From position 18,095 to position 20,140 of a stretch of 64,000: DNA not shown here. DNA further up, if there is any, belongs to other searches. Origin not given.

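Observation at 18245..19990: NrfD-type quinone-handling membrane subunit with an embedded cyclic-nucleotide-binding domain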

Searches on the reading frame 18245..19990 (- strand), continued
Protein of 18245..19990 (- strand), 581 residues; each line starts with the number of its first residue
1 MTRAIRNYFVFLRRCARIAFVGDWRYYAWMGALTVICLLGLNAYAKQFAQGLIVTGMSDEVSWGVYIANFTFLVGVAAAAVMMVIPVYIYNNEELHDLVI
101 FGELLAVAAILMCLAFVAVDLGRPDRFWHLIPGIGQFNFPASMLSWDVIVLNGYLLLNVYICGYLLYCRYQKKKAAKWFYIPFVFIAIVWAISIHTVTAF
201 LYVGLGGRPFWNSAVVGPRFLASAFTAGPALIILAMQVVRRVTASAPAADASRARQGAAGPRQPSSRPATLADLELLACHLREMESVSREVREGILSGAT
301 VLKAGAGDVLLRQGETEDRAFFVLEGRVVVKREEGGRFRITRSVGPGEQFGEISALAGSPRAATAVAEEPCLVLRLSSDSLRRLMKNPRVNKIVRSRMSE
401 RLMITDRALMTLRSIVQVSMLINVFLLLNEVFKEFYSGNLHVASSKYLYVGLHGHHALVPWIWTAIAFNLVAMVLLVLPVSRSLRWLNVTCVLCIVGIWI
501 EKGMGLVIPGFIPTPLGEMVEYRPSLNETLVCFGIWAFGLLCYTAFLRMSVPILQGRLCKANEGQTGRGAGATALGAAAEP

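Call 30: find_homologous_proteins(query=P0126, max_evalue=0.00001)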
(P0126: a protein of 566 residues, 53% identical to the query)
Query P0126 (566 aa): 8000 proteins with E <= 0.00001 among 8000 candidates; the best 120 are listed.
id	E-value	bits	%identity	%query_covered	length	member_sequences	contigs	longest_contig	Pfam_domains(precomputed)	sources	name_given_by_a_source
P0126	0.0e+0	1258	100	100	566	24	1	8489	PF03916.20,PF00571.34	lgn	-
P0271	0.0e+0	1146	91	100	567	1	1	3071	PF03916.20,PF00571.34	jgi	jgi:Ni/Fe-hydrogenase subunit HybB-like protein/predicted transcriptional regulator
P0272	0.0e+0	1133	89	100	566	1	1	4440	PF03916.20,PF00571.34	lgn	-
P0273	0.0e+0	1131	89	100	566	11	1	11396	PF03916.20,PF00571.34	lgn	-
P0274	0.0e+0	1122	88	100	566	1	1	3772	PF03916.20,PF00571.34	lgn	-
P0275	0.0e+0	1113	87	100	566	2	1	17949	PF03916.20,PF00571.34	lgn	-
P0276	0.0e+0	1110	87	100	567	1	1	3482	PF03916.20,PF00571.34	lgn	-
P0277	0.0e+0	1093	84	100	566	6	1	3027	PF03916.20,PF00571.34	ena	-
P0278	0.0e+0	1092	84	100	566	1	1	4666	PF03916.20,PF00571.34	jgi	jgi:molybdopterin-containing oxidoreductase family membrane subunit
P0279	0.0e+0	1092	84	100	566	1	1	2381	PF03916.20,PF00571.34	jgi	jgi:molybdopterin-containing oxidoreductase family membrane subunit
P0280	0.0e+0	1079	84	99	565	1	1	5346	PF03916.20,PF00571.34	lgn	-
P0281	0.0e+0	1077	83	100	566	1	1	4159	PF03916.20,PF00571.34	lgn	-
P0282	0.0e+0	1059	83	100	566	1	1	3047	PF03916.20,PF00571.34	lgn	-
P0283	0.0e+0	1034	88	91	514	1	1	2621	PF03916.20,PF00571.34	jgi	jgi:molybdopterin-containing oxidoreductase family membrane subunit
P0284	0.0e+0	1029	86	93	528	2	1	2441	PF03916.20,PF00571.34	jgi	-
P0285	1.2e-294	997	78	100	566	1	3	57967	PF03916.20,PF00571.34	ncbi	-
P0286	4.4e-292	988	90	86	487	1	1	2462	PF03916.20,PF00571.34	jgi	-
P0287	1.8e-291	986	76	100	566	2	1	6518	PF03916.20,PF00571.34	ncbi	-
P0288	3.6e-290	982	76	100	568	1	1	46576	PF03916.20,PF00571.34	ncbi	-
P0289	6.5e-287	971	76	100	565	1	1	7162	PF03916.20,PF00571.34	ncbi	-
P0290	1.2e-275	934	74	98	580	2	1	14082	PF03916.20,PF00571.34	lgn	-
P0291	2.3e-273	926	71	99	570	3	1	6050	PF03916.20,PF00571.34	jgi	-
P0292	1.1e-272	924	74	98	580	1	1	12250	PF03916.20,PF00571.34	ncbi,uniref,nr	ncbi:sulfate reduction electron transfer complex DsrMKJOP subunit DsrP [Geoalkalibacter sp.]|uniref:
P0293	4.8e-271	919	71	99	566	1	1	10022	PF03916.20,PF00571.34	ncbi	-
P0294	6.0e-271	918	70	100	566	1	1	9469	PF03916.20,PF00571.34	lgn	-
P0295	4.6e-269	912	71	99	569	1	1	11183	PF03916.20,PF00571.34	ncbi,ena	-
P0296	9.1e-269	911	70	99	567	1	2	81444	PF03916.20,PF00571.34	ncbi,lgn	ncbi:MAG TPA: NrfD/PsrC family molybdoenzyme membrane anchor subunit [Malonomonas sp.]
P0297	4.3e-268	909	70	99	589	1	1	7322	PF03916.20,PF00571.34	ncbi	-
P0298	8.5e-262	888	70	98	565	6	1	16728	PF03916.20,PF00571.34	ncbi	-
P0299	9.4e-259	878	68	98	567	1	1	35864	PF03916.20,PF00571.34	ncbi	-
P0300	2.9e-256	870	68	98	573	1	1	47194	PF03916.20,PF00571.34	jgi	jgi:molybdopterin-containing oxidoreductase family membrane subunit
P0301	3.0e-256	870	68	98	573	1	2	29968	PF03916.20,PF00571.34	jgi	jgi:molybdopterin-containing oxidoreductase family membrane subunit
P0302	2.5e-252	857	66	98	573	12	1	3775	PF03916.20,PF00571.34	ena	-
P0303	5.3e-252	856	67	100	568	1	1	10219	PF03916.20,PF00571.34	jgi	jgi:molybdopterin-containing oxidoreductase family membrane subunit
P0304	1.6e-247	841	67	98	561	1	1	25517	PF03916.20,PF00571.34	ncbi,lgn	-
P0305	6.2e-246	836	67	98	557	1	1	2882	PF03916.20,PF00571.34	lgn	-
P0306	2.7e-245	834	65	98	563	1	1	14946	PF03916.20,PF00571.34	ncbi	-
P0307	4.1e-245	833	65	98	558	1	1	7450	PF03916.20,PF00571.34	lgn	-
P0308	2.0e-244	831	65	99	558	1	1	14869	PF03916.20,PF00571.34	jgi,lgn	jgi:molybdopterin-containing oxidoreductase family membrane subunit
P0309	3.8e-244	830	65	98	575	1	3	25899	PF03916.20,PF00571.34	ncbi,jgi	jgi:molybdopterin-containing oxidoreductase family membrane subunit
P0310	2.0e-242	824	65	98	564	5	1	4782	PF03916.20,PF00571.34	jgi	jgi:Ni/Fe-hydrogenase subunit HybB-like protein/predicted transcriptional regulator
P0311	9.8e-242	822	66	98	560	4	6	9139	PF03916.20,PF00571.34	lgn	-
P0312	1.1e-241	822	69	91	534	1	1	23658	PF03916.20,PF00571.34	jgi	jgi:molybdopterin-containing oxidoreductase family membrane subunit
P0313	2.5e-240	817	64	97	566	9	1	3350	PF03916.20,PF00571.34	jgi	jgi:molybdopterin-containing oxidoreductase family membrane subunit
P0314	4.2e-240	817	65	97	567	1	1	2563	PF03916.20,PF00571.34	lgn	-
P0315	4.6e-240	816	66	97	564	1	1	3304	PF03916.20,PF00571.34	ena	-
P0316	9.6e-240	815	66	98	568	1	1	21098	PF03916.20,PF00571.34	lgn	-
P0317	2.8e-239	814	64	98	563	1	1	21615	PF03916.20,PF00571.34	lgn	-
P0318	1.4e-238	812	66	96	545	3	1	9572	PF03916.20,PF00571.34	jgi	jgi:molybdopterin-containing oxidoreductase family membrane subunit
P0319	2.1e-237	808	62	99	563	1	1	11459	PF03916.20,PF00571.34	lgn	-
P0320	3.9e-237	807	62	99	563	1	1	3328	PF03916.20,PF00571.34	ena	-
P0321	4.3e-236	803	63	99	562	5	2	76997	PF03916.20,PF00571.34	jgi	jgi:molybdopterin-containing oxidoreductase family membrane subunit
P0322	8.3e-236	802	62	99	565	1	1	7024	PF03916.20,PF00571.34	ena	-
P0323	8.8e-236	802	62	97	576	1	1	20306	PF03916.20,PF00571.34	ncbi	-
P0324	9.3e-236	802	65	98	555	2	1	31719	PF03916.20,PF00571.34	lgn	-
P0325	9.9e-235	799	63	98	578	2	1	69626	PF03916.20,PF00571.34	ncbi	-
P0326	1.8e-234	798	62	99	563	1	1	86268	PF03916.20,PF00571.34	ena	-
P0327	4.1e-234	797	64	98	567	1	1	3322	PF03916.20,PF00571.34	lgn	-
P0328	4.3e-234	797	63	99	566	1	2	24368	PF03916.20,PF00571.34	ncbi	-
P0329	8.8e-234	796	64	100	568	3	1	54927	PF03916.20,PF00571.34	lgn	-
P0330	7.0e-233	793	65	97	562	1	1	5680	PF03916.20,PF00571.34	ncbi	-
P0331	7.3e-233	793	63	98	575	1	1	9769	PF03916.20,PF00571.34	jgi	jgi:molybdopterin-containing oxidoreductase family membrane subunit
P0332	5.7e-232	790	63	98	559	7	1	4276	PF03916.20,PF00571.34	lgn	-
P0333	1.8e-231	788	63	100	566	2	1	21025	PF03916.20,PF00571.34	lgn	-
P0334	3.2e-231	787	65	96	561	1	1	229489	PF03916.20,PF00571.34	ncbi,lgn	ncbi:MAG: hypothetical protein Kow0025_14050 [Thermodesulfovibrionales bacterium]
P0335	1.3e-230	785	62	98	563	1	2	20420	PF03916.20,PF00571.34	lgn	-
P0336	1.4e-230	785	62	96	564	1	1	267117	PF03916.20,PF00571.34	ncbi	-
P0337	1.9e-230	785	62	99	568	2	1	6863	PF03916.20,PF00571.34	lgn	-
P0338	1.9e-230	785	66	93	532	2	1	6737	PF03916.20,PF00571.34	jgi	jgi:molybdopterin-containing oxidoreductase family membrane subunit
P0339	1.1e-229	782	81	74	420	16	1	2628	PF03916.20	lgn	-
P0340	2.8e-229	781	62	96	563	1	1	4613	PF03916.20,PF00571.34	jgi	jgi:molybdopterin-containing oxidoreductase family membrane subunit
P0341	2.9e-229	781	63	99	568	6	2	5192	PF03916.20,PF00571.34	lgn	-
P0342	8.1e-229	779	61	98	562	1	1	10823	PF03916.20,PF00571.34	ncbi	-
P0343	8.4e-229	779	62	97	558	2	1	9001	PF03916.20,PF00571.34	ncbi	-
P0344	8.7e-229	779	62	100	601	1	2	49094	PF03916.20,PF00571.34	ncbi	-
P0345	1.1e-228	779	65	92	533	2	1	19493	PF03916.20,PF00571.34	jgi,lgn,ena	-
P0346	1.5e-228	779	70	86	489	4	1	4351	PF03916.20,PF00571.34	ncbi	ncbi:MAG: CBS domain-containing protein, partial [Thermodesulfovibrionales bacterium]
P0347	1.0e-227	776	62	98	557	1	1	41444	PF03916.20,PF00571.34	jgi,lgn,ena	-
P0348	6.7e-227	773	63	99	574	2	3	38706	PF03916.20,PF00571.34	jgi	jgi:Ni/Fe-hydrogenase subunit HybB-like protein/CBS domain-containing protein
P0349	1.5e-226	772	61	96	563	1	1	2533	PF03916.20,PF00571.34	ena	-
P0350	6.5e-226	770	81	74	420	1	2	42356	PF03916.20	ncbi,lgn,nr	ncbi:MAG: polysulfide reductase [Desulfuromonas sp.]|nr:polysulfide reductase [Desulfuromonas sp.]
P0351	6.8e-226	770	62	98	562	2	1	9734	PF03916.20,PF00571.34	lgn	-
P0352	7.3e-226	770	61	99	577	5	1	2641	PF03916.20,PF00571.34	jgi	jgi:Ni/Fe-hydrogenase subunit HybB-like protein/CBS domain-containing protein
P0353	9.6e-226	769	60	99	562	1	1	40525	PF03916.20,PF00571.34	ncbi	-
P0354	1.2e-225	769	61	96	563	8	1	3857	PF03916.20,PF00571.34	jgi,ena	-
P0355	3.1e-225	768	61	98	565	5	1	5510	PF03916.20,PF00571.34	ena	-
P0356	6.4e-225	766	80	74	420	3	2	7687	PF03916.20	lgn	-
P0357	1.0e-224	766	80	74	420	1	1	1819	PF03916.20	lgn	-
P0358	3.3e-223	761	60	96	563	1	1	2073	PF03916.20,PF00571.34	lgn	-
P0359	3.8e-223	761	61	100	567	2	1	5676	PF03916.20,PF00571.34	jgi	-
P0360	2.9e-222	758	81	73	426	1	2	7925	PF03916.20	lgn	-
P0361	1.7e-221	755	61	98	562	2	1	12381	PF03916.20,PF00571.34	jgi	-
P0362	2.2e-221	755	61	98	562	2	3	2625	PF03916.20,PF00571.34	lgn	-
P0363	4.0e-221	754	60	99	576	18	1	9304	PF03916.20,PF00571.34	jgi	jgi:molybdopterin-containing oxidoreductase family membrane subunit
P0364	4.8e-221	754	78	75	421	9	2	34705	PF03916.20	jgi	jgi:molybdopterin-containing oxidoreductase family membrane subunit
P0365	1.9e-220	752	60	96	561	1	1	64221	PF03916.20,PF00571.34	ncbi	ncbi:MAG: hypothetical protein Kow0089_14570 [Desulfobulbaceae bacterium]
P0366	1.1e-219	749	62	99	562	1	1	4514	PF03916.20,PF00571.34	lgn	-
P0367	5.6e-219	747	59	98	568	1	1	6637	PF03916.20,PF00571.34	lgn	-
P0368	2.1e-218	745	59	96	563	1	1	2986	PF03916.20,PF00571.34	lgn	-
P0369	8.3e-218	743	60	96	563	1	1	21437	PF03916.20,PF00571.34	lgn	-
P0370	8.7e-217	740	59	96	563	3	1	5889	PF03916.20,PF00571.34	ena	-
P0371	1.1e-216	739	68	89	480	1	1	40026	PF03916.20,PF00571.34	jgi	jgi:molybdopterin-containing oxidoreductase family membrane subunit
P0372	1.3e-216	739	63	89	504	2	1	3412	PF03916.20,PF00571.34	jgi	jgi:molybdopterin-containing oxidoreductase family membrane subunit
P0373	8.0e-214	730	58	97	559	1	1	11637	PF03916.20,PF00571.34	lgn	-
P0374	2.1e-213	728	59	99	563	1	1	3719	PF03916.20,PF00571.34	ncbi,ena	-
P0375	3.4e-213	728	59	96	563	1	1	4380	PF03916.20,PF00571.34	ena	-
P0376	4.2e-211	721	65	84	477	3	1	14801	PF03916.20,PF00571.34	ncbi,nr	ncbi:MAG TPA: NrfD/PsrC family molybdoenzyme membrane anchor subunit, partial [Thermodesulfovibriona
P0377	9.4e-211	720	59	98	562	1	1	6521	PF03916.20,PF00571.34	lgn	-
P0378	1.4e-210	719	59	98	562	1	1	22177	PF03916.20,PF00571.34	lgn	-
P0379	1.5e-209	716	57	96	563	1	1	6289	PF03916.20,PF00571.34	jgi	jgi:Ni/Fe-hydrogenase subunit HybB-like protein/CBS domain-containing protein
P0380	1.7e-208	712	58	98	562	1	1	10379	PF03916.20,PF00571.34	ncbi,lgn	-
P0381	1.9e-207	709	58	97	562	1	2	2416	PF03916.20,PF00571.34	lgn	-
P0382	2.6e-207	708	58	97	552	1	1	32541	PF03916.20,PF14589.11,PF00571.34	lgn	-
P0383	1.5e-206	706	58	98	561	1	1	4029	PF03916.20,PF00571.34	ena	-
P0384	4.1e-206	704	57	98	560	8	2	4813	PF03916.20,PF00571.34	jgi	-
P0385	1.5e-204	699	57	97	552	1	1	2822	PF03916.20,PF14589.11,PF00571.34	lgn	-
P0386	3.1e-203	695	57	97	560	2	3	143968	PF03916.20,PF00571.34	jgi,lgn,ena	-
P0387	4.0e-203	695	57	97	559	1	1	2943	PF03916.20,PF00571.34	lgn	-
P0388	5.9e-203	694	56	98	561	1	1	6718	PF03916.20,PF00571.34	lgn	-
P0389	1.5e-202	693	55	96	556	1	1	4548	PF03916.20,PF00571.34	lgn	-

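Call 40: predict_structure(alignment_id=A2)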
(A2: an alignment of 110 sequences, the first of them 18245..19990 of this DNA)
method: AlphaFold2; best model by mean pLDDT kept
length: 581 residues; sequences in the alignment: 110
mean_pLDDT: 74.1   pTM: 0.69
mean pLDDT of the five models: 74.1, 73.5, 70.2, 69.9, 69.1
residues with pLDDT >= 90: 79; 70-90: 312; 50-70: 121; < 50: 69
segments of 3 or more residues with pLDDT < 50: 60-62, 137-141, 203-210, 245-262, 399-404, 505-515, 566-581
pLDDT, mean of each block of 10 residues (from residue 1): 78 79 82 95 87 65 69 84 71 69 90 86 61 50 71 90 84 76 86 73 49 63 88 84 51 38 75 86 84 86 81 73 81 56 74 67 74 87 86 68 59 89 88 67 66 74 89 88 84 90 52 52 80 93 88 69 48 29 36
secondary structure, 60 per line:
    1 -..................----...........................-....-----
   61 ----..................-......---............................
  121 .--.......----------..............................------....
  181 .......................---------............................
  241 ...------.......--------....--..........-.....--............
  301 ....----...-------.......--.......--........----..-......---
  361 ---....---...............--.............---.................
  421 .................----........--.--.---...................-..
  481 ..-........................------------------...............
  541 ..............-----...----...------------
elements in order: H2-19 H24-50 H52-55 H65-82 H84-89 H93-121 H124-130 H141-170 H177-203 H213-243 H250-256 E265-268 H271-280 H282-286 H289-298 E299-304 E309-311 E319-325 E328-334 E337-344 H352-357 E364-367 E371-377 H378-385 H388-400 H404-437 H442-449 H459-477 H479-482 H484-507 H526-554

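Call 44: fold_search(model_id=the predicted structure, library=pdb)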
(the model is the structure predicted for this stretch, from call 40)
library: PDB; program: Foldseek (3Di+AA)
matches with E <= 10: 1011; with E <= 0.001: 485
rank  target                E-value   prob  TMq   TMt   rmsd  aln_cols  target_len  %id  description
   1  8k9e_C                8.7e-10  1.00  0.53  0.67   7.0       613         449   15  Cryo-EM structure of the photosynthetic alternative complex III from Chloroflexus aurantiacus at 3.3 angstrom (released 2024-03-06)
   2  6btm_C                2.9e-09  1.00  0.54  0.67   6.9       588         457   13  Structure of Alternative Complex III from Flavobacterium johnsoniae (Wild Type) (released 2018-05-09)
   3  6lod_C                1.0e-07  1.00  0.54  0.67   6.9       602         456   14  Cryo-EM structure of the air-oxidized photosynthetic alternative complex III from Roseiflexus castenholzii (released 2020-11-04)
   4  6f0k_C                2.7e-07  1.00  0.53  0.67   9.2       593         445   14  Alternative complex III (released 2018-05-09)
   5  5kjy                  7.2e-07  1.00  0.19  0.71   2.8       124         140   28  Co-crystal structure of PKA RI alpha CNB-B mutant (G316R/A336T) with cAMP (released 2017-06-28)
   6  5kjz                  8.9e-07  1.00  0.20  0.70   3.1       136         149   26  Co-crystal structure of PKA RI alpha CNB-B mutant (G316R/A336T) with cGMP (released 2017-06-28)
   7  8jec_B                1.1e-06  1.00  0.20  0.17  37.6       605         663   13  plant potassium channel SKOR mutant - L271P/D312N (released 2023-08-30)
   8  9nwk_A                1.1e-06  1.00  0.18  0.25  27.6       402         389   13  cAMP-bound WT SthK in 3:1 DOPC:POPE nanodiscs (released 2025-11-12)
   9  7tj6_A                1.8e-06  1.00  0.19  0.27  27.0       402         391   13  SthK open state, cAMP-bound in the presence of POPA (released 2022-10-26)
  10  5k8s_B                2.0e-06  1.00  0.19  0.70   2.4       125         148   23  cAMP bound PfPKA-R (297-441) (released 2016-10-12)
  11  9upg_A                2.1e-06  1.00  0.17  0.19  27.4       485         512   13  Cryo-EM structure of human olfactory CNGA2/A4/B1 in CaM-bound closed state (released 2025-09-24)
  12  8vtb_A                2.4e-06  1.00  0.18  0.25  26.7       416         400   14  SthK R120A R124A in the presence of PIP2 and cAMP (released 2024-09-25)
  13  5kjx                  2.5e-06  1.00  0.19  0.71   2.7       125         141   28  Co-crystal Structure of PKA RI alpha CNB-B domain with cAMP (released 2017-06-28)
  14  6vxz_A                2.9e-06  1.00  0.18  0.26  27.1       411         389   16  SthK P300A cyclic nucleotide-gated potassium channel in the closed state, in complex with cAMP (released 2020-11-11)
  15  6cju_A                3.2e-06  1.00  0.18  0.26  28.3       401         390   14  Structure of the SthK cyclic nucleotide-gated potassium channel in complex with cAMP (released 2018-08-01)
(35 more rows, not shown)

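Call 50: list_cluster_members(proteins=[P0292, P0350, P0029, P0114])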
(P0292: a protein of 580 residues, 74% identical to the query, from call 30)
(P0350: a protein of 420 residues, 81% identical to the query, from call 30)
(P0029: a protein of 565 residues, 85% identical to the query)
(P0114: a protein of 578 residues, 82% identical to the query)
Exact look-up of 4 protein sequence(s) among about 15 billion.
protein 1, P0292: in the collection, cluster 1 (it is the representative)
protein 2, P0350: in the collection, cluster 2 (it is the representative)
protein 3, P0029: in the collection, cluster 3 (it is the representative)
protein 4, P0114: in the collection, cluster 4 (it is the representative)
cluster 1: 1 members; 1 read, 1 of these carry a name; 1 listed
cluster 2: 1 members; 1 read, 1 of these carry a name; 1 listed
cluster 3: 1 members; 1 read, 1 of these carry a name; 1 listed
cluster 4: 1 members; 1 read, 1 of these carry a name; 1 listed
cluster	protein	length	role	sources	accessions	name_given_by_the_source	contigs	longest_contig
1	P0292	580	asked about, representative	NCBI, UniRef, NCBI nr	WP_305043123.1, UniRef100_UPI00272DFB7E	sulfate reduction electron transfer complex DsrMKJOP subunit DsrP [Geoalkalibacter sp.] | sulfate reduction electron transfer complex DsrMKJOP subunit DsrP n=1 Tax=Geoalkalibacter ... | NrfD/PsrC family molybdoenzyme membrane anchor subunit [Geoalkalibacter sp.]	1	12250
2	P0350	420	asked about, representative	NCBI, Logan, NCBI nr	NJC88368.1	MAG: polysulfide reductase [Desulfuromonas sp.] | polysulfide reductase [Desulfuromonas sp.]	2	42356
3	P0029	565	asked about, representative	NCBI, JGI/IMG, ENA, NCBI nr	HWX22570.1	MAG TPA: NrfD/PsrC family molybdoenzyme membrane anchor subunit [Candidatus Binatia ... | Ni/Fe-hydrogenase subunit HybB-like protein | NrfD/PsrC family molybdoenzyme membrane anchor subunit [Candidatus Binatia bacterium]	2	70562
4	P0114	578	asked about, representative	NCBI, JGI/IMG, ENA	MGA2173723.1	MAG: NrfD/PsrC family molybdoenzyme membrane anchor subunit [Verrucomicrobiota bacterium] | Ni/Fe-hydrogenase subunit HybB-like protein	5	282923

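Call 52: find_encoding_contigs(protein=P0296, flank=6000, max_places=1)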
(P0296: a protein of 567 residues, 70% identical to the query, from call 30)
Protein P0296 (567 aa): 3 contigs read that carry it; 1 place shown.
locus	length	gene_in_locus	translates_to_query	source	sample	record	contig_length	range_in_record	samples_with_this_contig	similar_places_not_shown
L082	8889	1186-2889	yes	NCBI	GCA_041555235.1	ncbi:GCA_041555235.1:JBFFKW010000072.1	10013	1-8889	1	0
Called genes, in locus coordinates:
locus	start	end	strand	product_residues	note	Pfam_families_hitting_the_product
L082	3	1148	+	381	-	?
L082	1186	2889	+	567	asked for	PF03916:NrfD, PF00571:CBS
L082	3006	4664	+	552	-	PF01471:PG_binding_1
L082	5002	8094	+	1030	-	PF22148:Fervidolysin_NPro-like (faint), PF00082:Peptidase_S8, PF00028:Cadherin (faint)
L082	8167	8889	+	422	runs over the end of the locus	PF03797:Autotransporter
